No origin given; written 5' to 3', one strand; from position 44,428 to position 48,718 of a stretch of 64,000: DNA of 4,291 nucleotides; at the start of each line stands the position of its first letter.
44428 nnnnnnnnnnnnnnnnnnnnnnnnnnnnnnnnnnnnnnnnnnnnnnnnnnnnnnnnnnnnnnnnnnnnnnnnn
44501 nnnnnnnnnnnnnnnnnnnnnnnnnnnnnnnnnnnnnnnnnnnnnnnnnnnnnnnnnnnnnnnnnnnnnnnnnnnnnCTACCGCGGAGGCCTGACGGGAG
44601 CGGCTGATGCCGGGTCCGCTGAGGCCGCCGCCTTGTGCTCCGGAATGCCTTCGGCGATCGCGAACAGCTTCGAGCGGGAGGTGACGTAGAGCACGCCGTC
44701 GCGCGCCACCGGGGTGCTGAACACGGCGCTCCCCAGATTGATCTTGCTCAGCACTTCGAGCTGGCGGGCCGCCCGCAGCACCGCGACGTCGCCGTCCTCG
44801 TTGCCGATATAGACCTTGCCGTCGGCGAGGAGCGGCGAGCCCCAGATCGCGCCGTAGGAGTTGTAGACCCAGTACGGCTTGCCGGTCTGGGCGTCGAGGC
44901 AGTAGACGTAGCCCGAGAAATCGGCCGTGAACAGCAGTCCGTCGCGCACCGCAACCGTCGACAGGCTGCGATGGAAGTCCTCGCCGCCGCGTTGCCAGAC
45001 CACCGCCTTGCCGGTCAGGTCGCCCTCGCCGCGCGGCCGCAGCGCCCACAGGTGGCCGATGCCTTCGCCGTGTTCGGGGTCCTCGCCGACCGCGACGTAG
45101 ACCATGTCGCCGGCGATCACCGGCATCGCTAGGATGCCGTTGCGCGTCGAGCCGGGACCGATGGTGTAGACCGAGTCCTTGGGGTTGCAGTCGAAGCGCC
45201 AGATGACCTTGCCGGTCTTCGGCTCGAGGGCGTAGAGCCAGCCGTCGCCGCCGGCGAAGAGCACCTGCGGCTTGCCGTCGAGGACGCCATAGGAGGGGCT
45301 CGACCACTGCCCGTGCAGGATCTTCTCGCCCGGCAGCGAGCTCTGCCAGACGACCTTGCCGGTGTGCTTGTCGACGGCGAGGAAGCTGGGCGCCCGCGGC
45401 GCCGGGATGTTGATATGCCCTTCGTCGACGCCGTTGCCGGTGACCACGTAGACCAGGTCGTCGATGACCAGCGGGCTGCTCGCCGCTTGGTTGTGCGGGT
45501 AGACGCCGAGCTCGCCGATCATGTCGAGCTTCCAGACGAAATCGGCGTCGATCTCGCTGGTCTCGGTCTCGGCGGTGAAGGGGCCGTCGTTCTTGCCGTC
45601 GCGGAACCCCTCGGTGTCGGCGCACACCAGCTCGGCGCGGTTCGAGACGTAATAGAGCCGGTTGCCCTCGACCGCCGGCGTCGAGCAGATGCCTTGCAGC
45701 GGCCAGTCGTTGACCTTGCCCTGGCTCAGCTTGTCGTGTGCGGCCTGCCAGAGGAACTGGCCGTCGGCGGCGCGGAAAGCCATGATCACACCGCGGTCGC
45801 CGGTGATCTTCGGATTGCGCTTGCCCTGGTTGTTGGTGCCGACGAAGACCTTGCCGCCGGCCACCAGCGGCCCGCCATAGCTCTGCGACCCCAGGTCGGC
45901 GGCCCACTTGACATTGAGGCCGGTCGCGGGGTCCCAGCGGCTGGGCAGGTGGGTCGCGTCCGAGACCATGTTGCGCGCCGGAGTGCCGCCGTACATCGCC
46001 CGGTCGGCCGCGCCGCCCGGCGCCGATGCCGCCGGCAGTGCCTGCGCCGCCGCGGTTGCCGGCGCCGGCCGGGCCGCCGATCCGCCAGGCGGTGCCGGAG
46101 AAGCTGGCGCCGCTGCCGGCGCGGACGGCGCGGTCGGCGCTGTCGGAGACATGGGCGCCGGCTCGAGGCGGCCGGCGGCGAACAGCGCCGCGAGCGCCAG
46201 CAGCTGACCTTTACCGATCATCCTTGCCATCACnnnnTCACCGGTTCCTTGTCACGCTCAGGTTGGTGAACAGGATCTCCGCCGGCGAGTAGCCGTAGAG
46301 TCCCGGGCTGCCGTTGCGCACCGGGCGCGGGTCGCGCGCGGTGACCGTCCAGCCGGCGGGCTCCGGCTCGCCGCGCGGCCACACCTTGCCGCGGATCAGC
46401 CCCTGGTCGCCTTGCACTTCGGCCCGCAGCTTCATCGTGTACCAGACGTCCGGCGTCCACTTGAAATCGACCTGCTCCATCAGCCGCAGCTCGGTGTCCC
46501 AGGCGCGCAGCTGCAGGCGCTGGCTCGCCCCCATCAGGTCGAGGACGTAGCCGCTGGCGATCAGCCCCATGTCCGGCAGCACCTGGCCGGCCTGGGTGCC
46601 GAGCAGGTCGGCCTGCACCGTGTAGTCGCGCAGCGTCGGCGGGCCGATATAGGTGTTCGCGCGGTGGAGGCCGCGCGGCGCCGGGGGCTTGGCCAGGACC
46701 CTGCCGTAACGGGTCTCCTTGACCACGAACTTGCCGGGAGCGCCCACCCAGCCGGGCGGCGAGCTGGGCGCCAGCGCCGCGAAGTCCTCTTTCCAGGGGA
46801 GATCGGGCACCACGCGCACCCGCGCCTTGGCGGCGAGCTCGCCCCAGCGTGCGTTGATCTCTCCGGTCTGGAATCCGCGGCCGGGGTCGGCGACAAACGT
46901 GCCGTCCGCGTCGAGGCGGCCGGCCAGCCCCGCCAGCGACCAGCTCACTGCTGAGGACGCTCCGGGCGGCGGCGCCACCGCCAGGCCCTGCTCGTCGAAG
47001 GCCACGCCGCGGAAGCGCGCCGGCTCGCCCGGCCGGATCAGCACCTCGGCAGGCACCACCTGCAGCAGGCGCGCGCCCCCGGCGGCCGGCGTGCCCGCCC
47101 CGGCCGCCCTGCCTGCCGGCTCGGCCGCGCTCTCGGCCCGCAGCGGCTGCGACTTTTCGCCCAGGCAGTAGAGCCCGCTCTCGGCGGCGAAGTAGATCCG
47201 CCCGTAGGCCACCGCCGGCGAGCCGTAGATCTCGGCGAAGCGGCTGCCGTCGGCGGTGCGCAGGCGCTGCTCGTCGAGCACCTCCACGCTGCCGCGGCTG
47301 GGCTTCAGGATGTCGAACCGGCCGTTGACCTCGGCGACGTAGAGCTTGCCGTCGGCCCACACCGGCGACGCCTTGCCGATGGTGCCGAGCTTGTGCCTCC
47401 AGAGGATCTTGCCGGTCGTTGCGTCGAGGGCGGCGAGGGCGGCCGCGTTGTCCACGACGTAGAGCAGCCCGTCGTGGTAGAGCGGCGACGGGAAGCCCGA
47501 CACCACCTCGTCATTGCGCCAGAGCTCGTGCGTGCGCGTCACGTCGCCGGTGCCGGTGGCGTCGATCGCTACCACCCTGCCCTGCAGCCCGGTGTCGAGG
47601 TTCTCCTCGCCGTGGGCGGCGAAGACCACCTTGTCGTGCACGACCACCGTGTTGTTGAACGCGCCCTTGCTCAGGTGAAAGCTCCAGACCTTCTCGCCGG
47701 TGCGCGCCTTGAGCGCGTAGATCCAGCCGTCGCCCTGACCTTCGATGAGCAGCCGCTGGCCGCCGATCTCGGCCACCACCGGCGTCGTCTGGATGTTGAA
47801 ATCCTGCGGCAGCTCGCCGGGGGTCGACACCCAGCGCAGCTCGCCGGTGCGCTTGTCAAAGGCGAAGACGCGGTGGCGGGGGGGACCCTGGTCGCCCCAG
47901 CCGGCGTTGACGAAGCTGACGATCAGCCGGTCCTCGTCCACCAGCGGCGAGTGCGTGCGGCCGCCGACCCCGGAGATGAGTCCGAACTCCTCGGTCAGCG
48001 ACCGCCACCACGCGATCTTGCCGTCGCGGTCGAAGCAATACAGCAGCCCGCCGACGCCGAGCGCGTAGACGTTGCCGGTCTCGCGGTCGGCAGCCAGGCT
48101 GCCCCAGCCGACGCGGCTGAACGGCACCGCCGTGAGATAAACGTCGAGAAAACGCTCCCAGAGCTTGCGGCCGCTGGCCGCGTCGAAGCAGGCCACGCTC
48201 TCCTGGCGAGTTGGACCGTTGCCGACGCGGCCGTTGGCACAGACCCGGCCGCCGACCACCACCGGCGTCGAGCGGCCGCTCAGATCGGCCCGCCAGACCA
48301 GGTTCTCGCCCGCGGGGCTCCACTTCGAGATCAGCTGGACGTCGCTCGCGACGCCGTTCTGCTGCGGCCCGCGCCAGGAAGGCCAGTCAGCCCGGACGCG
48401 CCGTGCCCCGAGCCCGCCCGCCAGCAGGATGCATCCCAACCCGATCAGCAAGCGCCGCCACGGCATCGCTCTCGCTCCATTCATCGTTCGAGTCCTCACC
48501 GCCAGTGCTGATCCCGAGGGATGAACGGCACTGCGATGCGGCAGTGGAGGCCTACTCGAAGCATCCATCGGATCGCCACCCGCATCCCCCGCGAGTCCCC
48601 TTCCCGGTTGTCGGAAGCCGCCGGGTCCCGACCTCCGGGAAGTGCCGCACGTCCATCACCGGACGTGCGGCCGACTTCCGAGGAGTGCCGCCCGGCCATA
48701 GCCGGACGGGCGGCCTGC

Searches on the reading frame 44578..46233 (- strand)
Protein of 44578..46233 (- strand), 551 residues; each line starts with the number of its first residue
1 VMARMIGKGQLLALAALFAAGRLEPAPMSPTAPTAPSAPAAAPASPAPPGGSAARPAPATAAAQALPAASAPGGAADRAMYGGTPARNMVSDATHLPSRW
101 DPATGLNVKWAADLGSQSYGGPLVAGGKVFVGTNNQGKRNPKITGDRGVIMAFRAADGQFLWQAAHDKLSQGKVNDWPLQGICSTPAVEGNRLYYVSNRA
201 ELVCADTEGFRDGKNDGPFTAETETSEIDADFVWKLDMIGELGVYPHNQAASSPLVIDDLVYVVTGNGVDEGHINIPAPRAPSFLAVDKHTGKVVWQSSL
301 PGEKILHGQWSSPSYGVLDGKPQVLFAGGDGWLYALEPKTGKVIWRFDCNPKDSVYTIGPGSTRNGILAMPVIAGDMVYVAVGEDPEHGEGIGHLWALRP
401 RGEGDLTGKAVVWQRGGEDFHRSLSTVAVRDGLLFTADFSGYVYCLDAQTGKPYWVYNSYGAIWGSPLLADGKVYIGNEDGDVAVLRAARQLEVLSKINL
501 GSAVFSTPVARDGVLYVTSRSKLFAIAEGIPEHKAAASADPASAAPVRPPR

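Call 8: search_protein_families(library=pfam, proteins=[window:44578-46233:-], max_evalue=0.01)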
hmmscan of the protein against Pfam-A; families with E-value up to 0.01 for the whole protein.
window:44578-46233:- (551 aa): 4 families
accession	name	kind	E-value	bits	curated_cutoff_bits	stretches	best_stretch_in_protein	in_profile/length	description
PF13360.13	PQQ_2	-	7.3e-29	101.5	27.6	3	147-345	2-142/233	Outer membrane protein assembly factor BamB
PF13570.13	Beta-prop_ACSF4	-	1.3e-18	68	133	2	425-521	55-155/329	Beta-alanine-activating enzyme, beta-propeller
PF01011.28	PQQ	-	2.6e-11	43.4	26.7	0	119-163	163-205/595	Glucose/ethanol/alcohol dehydrogenase, beta-propeller domain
PF25292.1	Beta-prop_CGLA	-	1.2e-05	25.4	26.8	1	290-357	16-81/316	Lambda-carrageenase beta-propeller domain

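Call 9: search_protein_families(library=ncbifam, proteins=[window:44578-46233:-], max_evalue=0.01)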
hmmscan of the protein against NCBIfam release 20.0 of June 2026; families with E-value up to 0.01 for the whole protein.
window:44578-46233:- (551 aa): 7 families
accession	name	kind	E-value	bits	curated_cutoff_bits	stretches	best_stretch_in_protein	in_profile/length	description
TIGR03300.1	assembly_YfgL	equivalog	1.4e-23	83.2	285.2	3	413-525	44-159/377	outer membrane protein assembly factor BamB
NF008351.0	PRK11138.1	equivalog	1.3e-17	63.4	423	2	418-528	57-177/394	outer membrane protein assembly factor BamB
TIGR04528.1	acido_non_PQQ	subfamily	2.2e-14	53.1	650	2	283-349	402-461/493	acido-empty-quinoprotein group A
NF053615.1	SerThrKinAfsKStmc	equivalog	8.8e-14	51.1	1300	1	421-522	695-794/809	protein serine/threonine kinase AfsK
TIGR03075.1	PQQ_enz_alc_DH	subfamily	5.1e-13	48.5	480.05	2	246-357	57-156/530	PQQ-dependent dehydrogenase, methanol/ethanol family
TIGR03074.1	PQQ_membr_DH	subfamily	0.00042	18.3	832.65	0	331-353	223-245/783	membrane-bound PQQ-dependent dehydrogenase, glucose/quinate/shikimate family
NF041516.1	PA2928_fam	subfamily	0.0027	17.1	70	0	286-347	73-127/376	PA2928 family protein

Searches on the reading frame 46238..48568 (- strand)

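Call 8: search_protein_families(library=pfam, proteins=[window:46238-48568:-], max_evalue=0.01)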
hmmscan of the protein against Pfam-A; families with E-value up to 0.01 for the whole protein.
window:46238-48568:- (776 aa): 4 families
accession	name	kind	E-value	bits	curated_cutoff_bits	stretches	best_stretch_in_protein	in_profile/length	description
PF13360.13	PQQ_2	-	8e-37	127.6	27.6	3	280-469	2-184/233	Outer membrane protein assembly factor BamB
PF01011.28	PQQ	-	7.1e-15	55.2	26.7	1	361-395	52-86/595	Glucose/ethanol/alcohol dehydrogenase, beta-propeller domain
PF13570.13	Beta-prop_ACSF4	-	5.8e-13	49.4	133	1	232-428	29-206/329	Beta-alanine-activating enzyme, beta-propeller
PF25293.1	Beta-prop_EMC1_N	-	3.6e-05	24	34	0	369-408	34-75/219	EMC1 N-terminal beta-propeller domain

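Call 9: search_protein_families(library=ncbifam, proteins=[window:46238-48568:-], max_evalue=0.01)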
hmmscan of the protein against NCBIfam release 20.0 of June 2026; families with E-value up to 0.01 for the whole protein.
window:46238-48568:- (776 aa): 7 families
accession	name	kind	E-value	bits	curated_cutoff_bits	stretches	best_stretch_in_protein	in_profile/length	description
TIGR03300.1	assembly_YfgL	equivalog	5.1e-24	84.6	285.2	2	99-428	58-342/377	outer membrane protein assembly factor BamB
TIGR03075.1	PQQ_enz_alc_DH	subfamily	7.7e-12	44.6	480.05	2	233-342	80-192/530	PQQ-dependent dehydrogenase, methanol/ethanol family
NF008351.0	PRK11138.1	equivalog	3.3e-11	42.3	423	1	277-465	75-266/394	outer membrane protein assembly factor BamB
TIGR04528.1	acido_non_PQQ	subfamily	8.9e-11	41.2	650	1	320-413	392-482/493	acido-empty-quinoprotein group A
NF053615.1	SerThrKinAfsKStmc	equivalog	1.9e-10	40.1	1300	1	234-480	542-770/809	protein serine/threonine kinase AfsK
TIGR03074.1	PQQ_membr_DH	subfamily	2.1e-05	22.6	832.65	0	377-419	722-767/783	membrane-bound PQQ-dependent dehydrogenase, glucose/quinate/shikimate family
NF041516.1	PA2928_fam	subfamily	0.0023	17.4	70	0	377-395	315-333/376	PA2928 family protein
